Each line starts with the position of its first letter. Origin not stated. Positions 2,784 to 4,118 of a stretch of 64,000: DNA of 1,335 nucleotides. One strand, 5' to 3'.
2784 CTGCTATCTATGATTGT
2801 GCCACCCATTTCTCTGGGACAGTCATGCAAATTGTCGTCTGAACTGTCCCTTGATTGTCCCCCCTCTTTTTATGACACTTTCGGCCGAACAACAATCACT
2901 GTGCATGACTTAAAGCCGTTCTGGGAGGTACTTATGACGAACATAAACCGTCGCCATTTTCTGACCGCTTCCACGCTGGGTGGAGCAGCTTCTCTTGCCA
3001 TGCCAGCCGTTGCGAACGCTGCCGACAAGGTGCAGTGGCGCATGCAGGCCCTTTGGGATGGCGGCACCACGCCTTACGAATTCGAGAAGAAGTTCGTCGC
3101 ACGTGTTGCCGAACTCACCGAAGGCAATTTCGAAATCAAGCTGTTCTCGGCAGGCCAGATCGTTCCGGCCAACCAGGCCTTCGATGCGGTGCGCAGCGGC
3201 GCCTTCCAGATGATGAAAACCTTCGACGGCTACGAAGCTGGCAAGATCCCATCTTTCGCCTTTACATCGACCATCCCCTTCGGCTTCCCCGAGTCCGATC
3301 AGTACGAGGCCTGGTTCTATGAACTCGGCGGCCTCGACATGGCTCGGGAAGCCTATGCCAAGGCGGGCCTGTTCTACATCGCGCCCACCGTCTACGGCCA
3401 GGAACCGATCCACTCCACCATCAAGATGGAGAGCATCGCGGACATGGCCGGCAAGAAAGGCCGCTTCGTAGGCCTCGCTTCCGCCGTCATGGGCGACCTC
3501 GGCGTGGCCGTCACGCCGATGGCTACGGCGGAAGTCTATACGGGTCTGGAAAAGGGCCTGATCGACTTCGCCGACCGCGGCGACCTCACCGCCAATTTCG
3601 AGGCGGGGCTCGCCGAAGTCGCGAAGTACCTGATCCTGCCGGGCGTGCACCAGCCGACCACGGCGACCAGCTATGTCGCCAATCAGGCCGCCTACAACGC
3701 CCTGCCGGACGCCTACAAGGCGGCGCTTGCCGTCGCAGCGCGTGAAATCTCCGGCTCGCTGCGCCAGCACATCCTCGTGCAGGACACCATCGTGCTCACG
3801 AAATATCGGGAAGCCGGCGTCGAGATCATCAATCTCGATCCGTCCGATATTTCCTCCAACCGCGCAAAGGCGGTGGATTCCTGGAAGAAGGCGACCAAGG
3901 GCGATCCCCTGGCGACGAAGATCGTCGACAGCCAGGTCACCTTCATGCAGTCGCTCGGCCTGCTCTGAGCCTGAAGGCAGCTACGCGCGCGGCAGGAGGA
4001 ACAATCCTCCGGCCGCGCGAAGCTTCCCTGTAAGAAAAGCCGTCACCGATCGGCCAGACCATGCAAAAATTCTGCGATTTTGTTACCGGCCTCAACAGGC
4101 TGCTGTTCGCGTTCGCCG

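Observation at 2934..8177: TRAP transporter in one operon with mvaA-mvaB: candidate mevalonate uptake and catabolism system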

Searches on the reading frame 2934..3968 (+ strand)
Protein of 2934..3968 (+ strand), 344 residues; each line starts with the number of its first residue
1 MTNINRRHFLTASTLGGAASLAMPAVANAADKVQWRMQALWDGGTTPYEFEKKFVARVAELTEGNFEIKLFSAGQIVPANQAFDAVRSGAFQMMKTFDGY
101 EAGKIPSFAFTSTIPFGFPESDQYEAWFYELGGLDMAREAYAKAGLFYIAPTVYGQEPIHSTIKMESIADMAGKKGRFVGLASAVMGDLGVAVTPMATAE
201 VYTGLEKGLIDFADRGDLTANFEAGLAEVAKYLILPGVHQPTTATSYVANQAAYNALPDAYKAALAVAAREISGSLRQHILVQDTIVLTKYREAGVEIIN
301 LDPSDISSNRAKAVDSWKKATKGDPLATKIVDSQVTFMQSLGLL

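Call 5: search_protein_families(library=pfam, proteins=[window:2934-3968:+])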
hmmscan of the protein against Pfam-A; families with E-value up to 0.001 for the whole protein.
window:2934-3968:+ (344 aa): 1 family
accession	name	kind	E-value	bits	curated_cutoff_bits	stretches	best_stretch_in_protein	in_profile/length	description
PF03480.18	DctP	-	2.7e-41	142.2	23.4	1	45-320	9-282/286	Bacterial extracellular solute-binding protein, family 7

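Call 6: search_protein_families(library=ncbifam, proteins=[window:2934-3968:+])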
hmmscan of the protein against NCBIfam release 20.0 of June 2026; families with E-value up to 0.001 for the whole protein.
window:2934-3968:+ (344 aa): 2 families
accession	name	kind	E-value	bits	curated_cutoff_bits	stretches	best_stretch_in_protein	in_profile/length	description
NF037995.1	TRAP_S1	subfamily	1.9e-25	89.7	50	1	50-306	15-268/271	TRAP transporter substrate-binding protein DctP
TIGR00787.1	dctP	subfamily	4.2e-18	65.7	175.05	1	52-289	16-251/257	DctP family TRAP transporter solute-binding subunit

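Call 10: find_homologous_proteins(query=window:2934-3968:+)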
Query window:2934-3968:+ (344 aa): 654 proteins with E <= 0.001 among 8000 candidates; the best 120 are listed.
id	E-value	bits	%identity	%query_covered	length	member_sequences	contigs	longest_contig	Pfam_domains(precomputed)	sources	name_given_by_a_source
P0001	6.6e-223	756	100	100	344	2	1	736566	PF03480.19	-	-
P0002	4.4e-196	668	86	100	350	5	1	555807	PF03480.19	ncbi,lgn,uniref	ncbi:TRAP transporter substrate-binding protein DctP [Breoghania sp. JC706]|uniref:TRAP transporter 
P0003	9.6e-192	654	85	100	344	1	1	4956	PF03480.19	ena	-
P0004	2.3e-191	653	85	100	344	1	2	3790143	PF03480.19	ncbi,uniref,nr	ncbi:TRAP transporter substrate-binding protein DctP [Nitratireductor kimnyeongensis]|uniref:TRAP tr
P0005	5.3e-191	652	85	100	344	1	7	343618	PF03480.19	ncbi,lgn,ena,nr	ncbi:MAG: C4-dicarboxylate ABC transporter substrate-binding protein [Nitratireductor sp.]|nr:C4-dic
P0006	1.0e-190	651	86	100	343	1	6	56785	PF03480.19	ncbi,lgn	-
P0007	3.5e-189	646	84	100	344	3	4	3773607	PF03480.19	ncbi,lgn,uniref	ncbi:TRAP transporter substrate-binding protein DctP [Nitratireductor sp. ac15]|uniref:TRAP transpor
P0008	5.6e-189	645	84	100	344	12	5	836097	PF03480.19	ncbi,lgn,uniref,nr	ncbi:TRAP transporter substrate-binding protein DctP (plasmid) [Nitratireductor aquimarinus]|uniref:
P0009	8.9e-189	644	84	100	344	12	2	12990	PF03480.19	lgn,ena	-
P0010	1.5e-188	644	85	100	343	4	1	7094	PF03480.19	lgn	-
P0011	3.1e-187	639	83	100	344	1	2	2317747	PF03480.19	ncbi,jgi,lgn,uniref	ncbi:TRAP transporter substrate-binding protein DctP [Stappia sp.]|jgi:TRAP-type mannitol/chloroarom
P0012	1.1e-186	637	83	100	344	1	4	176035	PF03480.19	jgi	jgi:TRAP-type mannitol/chloroaromatic compound transport system substrate-binding protein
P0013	2.7e-186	636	84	100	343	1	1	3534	PF03480.19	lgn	-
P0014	3.3e-186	636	83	100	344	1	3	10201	PF03480.19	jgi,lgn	jgi:TRAP-type mannitol/chloroaromatic compound transport system substrate-binding protein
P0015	5.1e-186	635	85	100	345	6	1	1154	PF03480.19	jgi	jgi:TRAP-type mannitol/chloroaromatic compound transport system substrate-binding protein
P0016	5.2e-186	635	84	100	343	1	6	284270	PF03480.19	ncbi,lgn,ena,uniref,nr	ncbi:TRAP transporter substrate-binding protein DctP [Stappia indica]|uniref:TRAP-type mannitol/chlo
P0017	7.1e-186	635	82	100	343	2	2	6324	PF03480.19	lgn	-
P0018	7.5e-186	635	83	100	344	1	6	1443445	PF03480.19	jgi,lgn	jgi:TRAP-type mannitol/chloroaromatic compound transport system substrate-binding protein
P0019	7.8e-186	635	83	100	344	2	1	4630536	PF03480.19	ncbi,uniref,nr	ncbi:TRAP transporter substrate-binding protein DctP [Kaustia mangrovi]|uniref:TRAP transporter subs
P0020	9.1e-186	634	83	100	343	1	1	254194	PF03480.19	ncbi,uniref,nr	ncbi:TRAP transporter substrate-binding protein DctP [Stappia sp. WLB 29]|uniref:TRAP transporter su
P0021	1.2e-185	634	84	100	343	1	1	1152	PF03480.19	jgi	jgi:TRAP-type mannitol/chloroaromatic compound transport system substrate-binding protein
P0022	1.2e-185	634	84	100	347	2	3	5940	PF03480.19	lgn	-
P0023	1.2e-185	634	84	100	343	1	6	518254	PF03480.19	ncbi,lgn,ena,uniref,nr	ncbi:TRAP transporter substrate-binding protein DctP [Stappia indica]|uniref:TRAP transporter substr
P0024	2.1e-185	633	82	100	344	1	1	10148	PF03480.19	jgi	jgi:TRAP-type mannitol/chloroaromatic compound transport system substrate-binding protein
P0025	3.1e-185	633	83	100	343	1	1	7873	PF03480.19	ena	-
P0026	3.8e-185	632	83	100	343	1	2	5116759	PF03480.19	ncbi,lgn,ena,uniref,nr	ncbi:TRAP transporter substrate-binding protein DctP [Stappia indica]|uniref:C4-dicarboxylate ABC tr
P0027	4.4e-185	632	83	100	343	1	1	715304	PF03480.19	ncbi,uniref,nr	ncbi:TRAP transporter substrate-binding protein DctP [Stappia indica]|uniref:TRAP transporter substr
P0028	6.0e-185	632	82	100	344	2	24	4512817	PF03480.19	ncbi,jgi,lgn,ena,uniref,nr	ncbi:MAG: C4-dicarboxylate ABC transporter substrate-binding protein [Stappia sp.]|uniref:TRAP trans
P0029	6.7e-185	632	82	100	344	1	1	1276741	PF03480.19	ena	-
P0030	1.4e-184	631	83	100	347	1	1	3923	PF03480.19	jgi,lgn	jgi:TRAP-type mannitol/chloroaromatic compound transport system substrate-binding protein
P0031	4.1e-184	629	82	100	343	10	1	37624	PF03480.19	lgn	-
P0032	4.6e-184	629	83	100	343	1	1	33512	PF03480.19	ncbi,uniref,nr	ncbi:TRAP transporter substrate-binding protein DctP [Nitratireductor sp. ZSWI3]|uniref:TRAP transpo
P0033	1.5e-183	627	83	100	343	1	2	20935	PF03480.19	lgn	-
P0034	1.8e-183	627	83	100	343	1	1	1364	PF03480.19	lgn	-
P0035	4.9e-183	625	83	100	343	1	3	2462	PF03480.19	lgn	-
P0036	6.3e-183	625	83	100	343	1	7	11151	PF03480.19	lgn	-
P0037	9.9e-183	624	81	100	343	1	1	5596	PF03480.19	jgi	-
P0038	1.7e-182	624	82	100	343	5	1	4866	PF03480.19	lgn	-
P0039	4.1e-181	619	86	94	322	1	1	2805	PF03480.19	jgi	jgi:TRAP-type mannitol/chloroaromatic compound transport system substrate-binding protein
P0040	5.1e-181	619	82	100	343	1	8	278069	PF03480.19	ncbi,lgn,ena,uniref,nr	ncbi:TRAP transporter substrate-binding protein DctP [Stappia sp. TSB10P1A]|uniref:TRAP transporter 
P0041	1.2e-180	618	81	100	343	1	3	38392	PF03480.19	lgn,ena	-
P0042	1.6e-180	617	79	100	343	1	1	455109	PF03480.19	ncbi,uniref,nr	ncbi:TRAP transporter substrate-binding protein DctP [Roseibium aggregatum]|uniref:TRAP transporter 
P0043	1.9e-180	617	81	100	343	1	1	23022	PF03480.19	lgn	-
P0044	2.0e-180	617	80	100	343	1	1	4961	PF03480.19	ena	-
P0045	2.9e-180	616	81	100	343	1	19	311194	PF03480.19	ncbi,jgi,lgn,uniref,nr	ncbi:TRAP transporter substrate-binding protein DctP [Stappia sp. TSB10GB4]|uniref:TRAP transporter 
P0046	6.6e-180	615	81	100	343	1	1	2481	PF03480.19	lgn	-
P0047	6.7e-180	615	81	100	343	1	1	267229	PF03480.19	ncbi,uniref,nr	ncbi:TRAP transporter substrate-binding protein DctP [Stappia sp. P2PMeth1]|uniref:TRAP transporter 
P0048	1.1e-179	614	81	100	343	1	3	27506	PF03480.19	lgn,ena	-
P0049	1.2e-179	614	81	100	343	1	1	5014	PF03480.19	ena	-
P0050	1.3e-179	614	80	100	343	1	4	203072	PF03480.19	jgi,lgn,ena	-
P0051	1.3e-179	614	80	100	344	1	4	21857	PF03480.19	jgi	jgi:TRAP-type mannitol/chloroaromatic compound transport system substrate-binding protein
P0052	1.3e-179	614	80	100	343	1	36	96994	PF03480.19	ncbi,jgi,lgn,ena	-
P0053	2.4e-179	613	81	100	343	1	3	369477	PF03480.19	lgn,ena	-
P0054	5.1e-179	612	79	99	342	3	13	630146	PF03480.19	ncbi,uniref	ncbi:TRAP transporter substrate-binding protein DctP [Roseibium sp.]|uniref:TRAP transporter substra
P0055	8.7e-179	611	80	100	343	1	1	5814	PF03480.19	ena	-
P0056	1.4e-178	611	80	100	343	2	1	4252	PF03480.19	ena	-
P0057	2.5e-178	610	80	100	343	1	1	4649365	PF03480.19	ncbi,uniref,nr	ncbi:TRAP transporter substrate-binding protein DctP [Polymorphum gilvum]|uniref:TRAP dicarboxylate 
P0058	2.1e-177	607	79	100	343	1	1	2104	PF03480.19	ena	-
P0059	2.4e-176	603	79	100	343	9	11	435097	PF03480.19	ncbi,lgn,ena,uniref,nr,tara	ncbi:C4-dicarboxylate ABC transporter substrate-binding protein [Thalassospira alkalitolerans]|unire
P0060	5.3e-176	602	77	100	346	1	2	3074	PF03480.19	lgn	-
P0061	5.4e-176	602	78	100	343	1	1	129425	PF03480.19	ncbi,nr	ncbi:C4-dicarboxylate ABC transporter substrate-binding protein [Rhodobacterales bacterium]|nr:C4-di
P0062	7.0e-176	602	77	100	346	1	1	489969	PF03480.19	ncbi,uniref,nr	ncbi:TRAP transporter substrate-binding protein DctP [uncultured Roseibium sp.]|uniref:TRAP transpor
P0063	2.4e-175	600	76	100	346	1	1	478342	PF03480.19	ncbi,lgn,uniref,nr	ncbi:TRAP transporter substrate-binding protein DctP [Roseibium marinum]|uniref:TRAP-type mannitol/c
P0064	3.2e-175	600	78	100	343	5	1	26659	PF03480.19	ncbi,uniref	ncbi:TRAP transporter substrate-binding protein DctP [Roseibium sp.]|uniref:TRAP transporter substra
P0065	6.4e-174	595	77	100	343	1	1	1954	PF03480.19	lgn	-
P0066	9.9e-174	595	76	100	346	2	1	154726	PF03480.19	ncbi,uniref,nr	ncbi:TRAP transporter substrate-binding protein DctP [Labrenzia sp. 011]|uniref:TRAP transporter sub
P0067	2.6e-173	593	77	100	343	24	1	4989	PF03480.19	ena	-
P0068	9.0e-168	575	74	100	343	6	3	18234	PF03480.19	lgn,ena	-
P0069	1.7e-165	568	73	100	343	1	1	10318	PF03480.19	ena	-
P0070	4.1e-162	557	72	99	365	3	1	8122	PF03480.19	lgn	-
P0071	4.5e-162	557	76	93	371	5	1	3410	PF03480.19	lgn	-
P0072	6.1e-160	550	75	93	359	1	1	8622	PF03480.19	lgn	-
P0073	1.4e-159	548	75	92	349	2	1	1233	PF03480.19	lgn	-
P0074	3.9e-159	547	70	100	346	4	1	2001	PF03480.19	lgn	-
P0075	9.3e-159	546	74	93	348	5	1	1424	PF03480.19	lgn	-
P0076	1.0e-158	546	72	99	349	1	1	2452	PF03480.19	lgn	-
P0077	1.1e-158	545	70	100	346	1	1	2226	PF03480.19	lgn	-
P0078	1.2e-158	545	73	99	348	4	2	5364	PF03480.19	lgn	-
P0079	2.0e-158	545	83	87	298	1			PF03480.19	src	-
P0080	3.8e-158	544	71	100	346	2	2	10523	PF03480.19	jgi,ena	-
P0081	4.8e-158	543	72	100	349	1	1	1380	PF03480.19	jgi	jgi:TRAP-type mannitol/chloroaromatic compound transport system substrate-binding protein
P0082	1.0e-157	542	71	100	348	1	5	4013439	PF03480.19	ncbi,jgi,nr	ncbi:MAG: TRAP transporter substrate-binding protein DctP [Burkholderiaceae bacterium]|jgi:TRAP-type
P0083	2.0e-157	541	72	100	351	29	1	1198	PF03480.19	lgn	-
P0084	2.1e-157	541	70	100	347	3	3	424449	PF03480.19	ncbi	-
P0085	4.0e-157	540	76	91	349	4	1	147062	PF03480.19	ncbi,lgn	-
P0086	4.1e-157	540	72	99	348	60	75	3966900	PF03480.19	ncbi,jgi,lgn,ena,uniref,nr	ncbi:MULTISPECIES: TRAP transporter substrate-binding protein DctP [unclassified Simplicispira]|jgi:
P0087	4.8e-157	540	72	99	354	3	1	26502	PF03480.19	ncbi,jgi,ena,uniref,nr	ncbi:TRAP transporter substrate-binding protein DctP [Azospirillum sp.]|uniref:TRAP transporter subs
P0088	5.4e-157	540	76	93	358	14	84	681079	PF03480.19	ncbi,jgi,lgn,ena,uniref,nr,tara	ncbi:MAG: C4-dicarboxylate ABC transporter substrate-binding protein [Tistrella sp.]|jgi:TRAP-type m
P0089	1.5e-156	538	71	99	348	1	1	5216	PF03480.19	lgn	-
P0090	1.7e-156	538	71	100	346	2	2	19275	PF03480.19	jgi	jgi:TRAP-type mannitol/chloroaromatic compound transport system substrate-binding protein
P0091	2.1e-156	538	74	94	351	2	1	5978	PF03480.19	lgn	-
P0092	2.3e-156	538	74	94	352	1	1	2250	PF03480.19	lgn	-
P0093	3.2e-156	537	74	94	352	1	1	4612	PF03480.19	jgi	jgi:TRAP-type mannitol/chloroaromatic compound transport system substrate-binding protein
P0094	3.3e-156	537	70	100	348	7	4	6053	PF03480.19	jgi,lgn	jgi:TRAP-type mannitol/chloroaromatic compound transport system substrate-binding protein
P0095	3.8e-156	537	74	93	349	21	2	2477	PF03480.19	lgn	-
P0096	4.7e-156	537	70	100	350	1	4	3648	PF03480.19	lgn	-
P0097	4.8e-156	537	71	100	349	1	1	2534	PF03480.19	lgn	-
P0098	7.3e-156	536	70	100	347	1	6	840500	PF03480.19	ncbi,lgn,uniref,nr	ncbi:TRAP transporter substrate-binding protein DctP [Allopusillimonas ginsengisoli]|uniref:TRAP tra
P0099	8.8e-156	536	71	100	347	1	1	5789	PF03480.19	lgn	-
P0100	9.3e-156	536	70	100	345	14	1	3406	PF03480.19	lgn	-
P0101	9.5e-156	536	70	99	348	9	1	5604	PF03480.19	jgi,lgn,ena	-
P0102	1.1e-155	536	70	100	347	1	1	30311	PF03480.19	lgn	-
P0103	1.2e-155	535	74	92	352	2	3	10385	PF03480.19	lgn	-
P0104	1.5e-155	535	70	100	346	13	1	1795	PF03480.19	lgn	-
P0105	1.7e-155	535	71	99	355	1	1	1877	PF03480.19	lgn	-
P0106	1.8e-155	535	73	91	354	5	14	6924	PF03480.19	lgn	-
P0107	2.2e-155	535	70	100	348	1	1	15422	PF03480.19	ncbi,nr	ncbi:MAG: TRAP transporter substrate-binding protein DctP [Methylocystaceae bacterium]|nr:TRAP trans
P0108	2.8e-155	534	70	99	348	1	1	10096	PF03480.19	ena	-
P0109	3.1e-155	534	69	100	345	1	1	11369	PF03480.19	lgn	-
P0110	3.6e-155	534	71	99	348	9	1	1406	PF03480.19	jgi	-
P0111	3.8e-155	534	69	100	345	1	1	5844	PF03480.19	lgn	-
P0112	4.1e-155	534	69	100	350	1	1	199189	PF03480.19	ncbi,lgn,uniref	ncbi:MAG: TRAP transporter substrate-binding protein DctP [Tistlia sp.]|uniref:TRAP transporter subs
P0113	4.3e-155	534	69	100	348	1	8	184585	PF03480.19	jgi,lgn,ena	jgi:TRAP-type mannitol/chloroaromatic compound transport system substrate-binding protein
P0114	5.3e-155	533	73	92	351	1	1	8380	PF03480.19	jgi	jgi:TRAP-type mannitol/chloroaromatic compound transport system substrate-binding protein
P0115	5.7e-155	533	75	91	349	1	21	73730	PF03480.19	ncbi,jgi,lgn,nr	ncbi:MAG: TRAP transporter substrate-binding protein DctP [Rubrivivax sp.]|nr:TRAP transporter subst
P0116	8.2e-155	533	71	100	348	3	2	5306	PF03480.19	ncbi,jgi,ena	-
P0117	9.3e-155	533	71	99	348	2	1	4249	PF03480.19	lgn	-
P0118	9.9e-155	532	69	100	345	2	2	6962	PF03480.19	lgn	-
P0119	1.3e-154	532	72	94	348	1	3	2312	PF03480.19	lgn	-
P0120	1.4e-154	532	71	93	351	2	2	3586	PF03480.19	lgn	-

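Call 11: search_solved_structures(query=window:2934-3968:+, max_evalue=0.00001, show_alignments=2)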
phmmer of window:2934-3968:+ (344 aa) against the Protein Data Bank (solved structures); distinct sequences matched with E-value up to 0.00001: 60.
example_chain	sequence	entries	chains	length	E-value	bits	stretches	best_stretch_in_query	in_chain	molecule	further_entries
2zzv_A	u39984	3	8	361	9.9e-62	212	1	2-343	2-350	ABC transporter, solute-binding protein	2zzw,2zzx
7e9y_A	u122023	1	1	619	2e-53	184.7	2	24-215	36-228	Lactate-binding periplasmic protein TTHA0766,Lactate-binding periplasmic protein TTHA0766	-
8zmz_A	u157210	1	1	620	1.2e-49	172.3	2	24-261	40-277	Lactate-binding periplasmic protein TTHA0766,Red fluorescent protein drFP583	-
2hzk_A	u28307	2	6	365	5.9e-37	130.6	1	5-333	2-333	TRAP-T family sorbitol/mannitol transporter, periplasmic binding protein, SmoM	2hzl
4yzz_A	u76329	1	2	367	3.6e-36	128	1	6-314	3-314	TRAP TRANSPORTER SOLUTE BINDING PROTEIN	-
4yic_A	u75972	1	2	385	4.2e-36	127.8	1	6-314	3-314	TRAP TRANSPORTER SOLUTE BINDING PROTEIN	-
7ug8_A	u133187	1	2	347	5.8e-31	110.9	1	28-303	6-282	Ketoacid-binding protein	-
5cm6_A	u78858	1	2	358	1.4e-29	106.3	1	17-271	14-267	TRAP dicarboxylate transporter-DctP subunit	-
4pet_A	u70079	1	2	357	8.3e-29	103.8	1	31-272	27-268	Extracellular solute-binding protein, family 7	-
4pe3_A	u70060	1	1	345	6.9e-28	100.8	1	26-344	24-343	TRAP dicarboxylate transporter-DctP subunit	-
4uab_A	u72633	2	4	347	8.7e-14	54.5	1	19-267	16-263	Twin-arginine translocation pathway signal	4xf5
4n15_A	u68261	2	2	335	1.1e-12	50.8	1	22-230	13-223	TRAP dicarboxylate transporter, DctP subunit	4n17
4ln5_A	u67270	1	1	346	1.3e-12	50.6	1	22-230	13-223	TRAP dicarboxylate transporter, DctP subunit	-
4mhf_A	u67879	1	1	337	1.7e-12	50.2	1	17-315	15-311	TRAP dicarboxylate transporter, DctP subunit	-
4mij_A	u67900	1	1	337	1.7e-12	50.2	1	17-315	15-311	TRAP dicarboxylate transporter, DctP subunit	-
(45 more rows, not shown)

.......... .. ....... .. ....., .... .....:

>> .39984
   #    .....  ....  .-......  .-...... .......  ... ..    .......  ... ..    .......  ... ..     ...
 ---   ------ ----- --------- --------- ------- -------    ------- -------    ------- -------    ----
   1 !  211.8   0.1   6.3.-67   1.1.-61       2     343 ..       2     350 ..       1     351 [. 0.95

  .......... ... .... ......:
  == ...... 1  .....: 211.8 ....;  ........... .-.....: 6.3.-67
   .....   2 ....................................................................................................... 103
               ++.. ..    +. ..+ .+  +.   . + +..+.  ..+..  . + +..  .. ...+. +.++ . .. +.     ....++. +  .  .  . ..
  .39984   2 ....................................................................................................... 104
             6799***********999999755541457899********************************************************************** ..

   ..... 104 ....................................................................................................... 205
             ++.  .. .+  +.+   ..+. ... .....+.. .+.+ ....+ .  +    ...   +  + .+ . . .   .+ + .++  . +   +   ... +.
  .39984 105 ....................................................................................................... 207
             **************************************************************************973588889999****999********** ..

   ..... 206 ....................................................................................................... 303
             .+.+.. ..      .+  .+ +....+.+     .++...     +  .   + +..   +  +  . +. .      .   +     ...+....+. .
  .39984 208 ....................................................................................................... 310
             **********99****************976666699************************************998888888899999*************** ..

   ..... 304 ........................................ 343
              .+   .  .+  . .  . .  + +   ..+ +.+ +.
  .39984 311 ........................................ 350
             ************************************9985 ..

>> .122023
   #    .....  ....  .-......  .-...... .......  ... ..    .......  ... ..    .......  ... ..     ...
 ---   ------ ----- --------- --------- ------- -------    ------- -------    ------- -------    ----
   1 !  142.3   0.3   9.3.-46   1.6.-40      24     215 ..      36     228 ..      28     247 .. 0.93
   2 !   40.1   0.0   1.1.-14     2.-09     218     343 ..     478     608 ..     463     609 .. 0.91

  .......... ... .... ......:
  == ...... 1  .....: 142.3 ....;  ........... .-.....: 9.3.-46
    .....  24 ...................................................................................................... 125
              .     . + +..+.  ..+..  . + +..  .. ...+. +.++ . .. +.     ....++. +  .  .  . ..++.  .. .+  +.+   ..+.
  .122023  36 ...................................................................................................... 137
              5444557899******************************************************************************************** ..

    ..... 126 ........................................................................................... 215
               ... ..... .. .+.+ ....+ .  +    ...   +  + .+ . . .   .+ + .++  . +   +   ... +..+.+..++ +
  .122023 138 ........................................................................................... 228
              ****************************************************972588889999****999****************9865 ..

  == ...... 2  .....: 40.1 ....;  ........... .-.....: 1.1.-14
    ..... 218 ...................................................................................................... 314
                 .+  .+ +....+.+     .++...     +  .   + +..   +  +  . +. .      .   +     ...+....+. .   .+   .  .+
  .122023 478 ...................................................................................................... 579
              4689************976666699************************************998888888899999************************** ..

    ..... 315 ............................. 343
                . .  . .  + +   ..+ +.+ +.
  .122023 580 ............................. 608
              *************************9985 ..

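Call 30: find_encoding_contigs(protein=P0086, flank=7000, max_places=2)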
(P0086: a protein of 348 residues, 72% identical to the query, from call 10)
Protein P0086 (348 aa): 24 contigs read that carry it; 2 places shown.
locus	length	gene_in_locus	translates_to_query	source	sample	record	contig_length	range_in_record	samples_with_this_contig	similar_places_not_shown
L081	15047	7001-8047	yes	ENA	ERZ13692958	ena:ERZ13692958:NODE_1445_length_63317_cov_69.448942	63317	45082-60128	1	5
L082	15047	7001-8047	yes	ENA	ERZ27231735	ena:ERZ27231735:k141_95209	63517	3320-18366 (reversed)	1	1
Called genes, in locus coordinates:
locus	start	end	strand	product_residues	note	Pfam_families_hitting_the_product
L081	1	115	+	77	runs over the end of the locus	PF00830:Ribosomal_L28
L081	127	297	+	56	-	PF00471:Ribosomal_L33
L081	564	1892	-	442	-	PF17125:Methyltr_RsmF_N (weak), PF22458:RsmF-B_ferredox, PF01189:Methyltr_RsmB-F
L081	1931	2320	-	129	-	PF12112:DUF3579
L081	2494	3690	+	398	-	PF00202:Aminotran_3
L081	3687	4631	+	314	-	PF02729:OTCace_N, PF00185:OTCace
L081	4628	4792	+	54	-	-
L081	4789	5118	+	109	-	PF03692:CxxCxxCC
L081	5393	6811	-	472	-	PF00392:GntR, PF00155:Aminotran_1_2, PF12897:Asp_aminotransf (weak)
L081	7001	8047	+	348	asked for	PF03480:DctP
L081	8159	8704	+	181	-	PF04290:DctQ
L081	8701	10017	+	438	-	PF06808:DctM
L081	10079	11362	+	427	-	PF00368:HMG-CoA_red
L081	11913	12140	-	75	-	-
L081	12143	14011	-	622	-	PF01926:MMR_HSR1, PF02421:FeoB_N, PF07670:Gate, PF07664:FeoB_C, PF07670:Gate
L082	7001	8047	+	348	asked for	PF03480:DctP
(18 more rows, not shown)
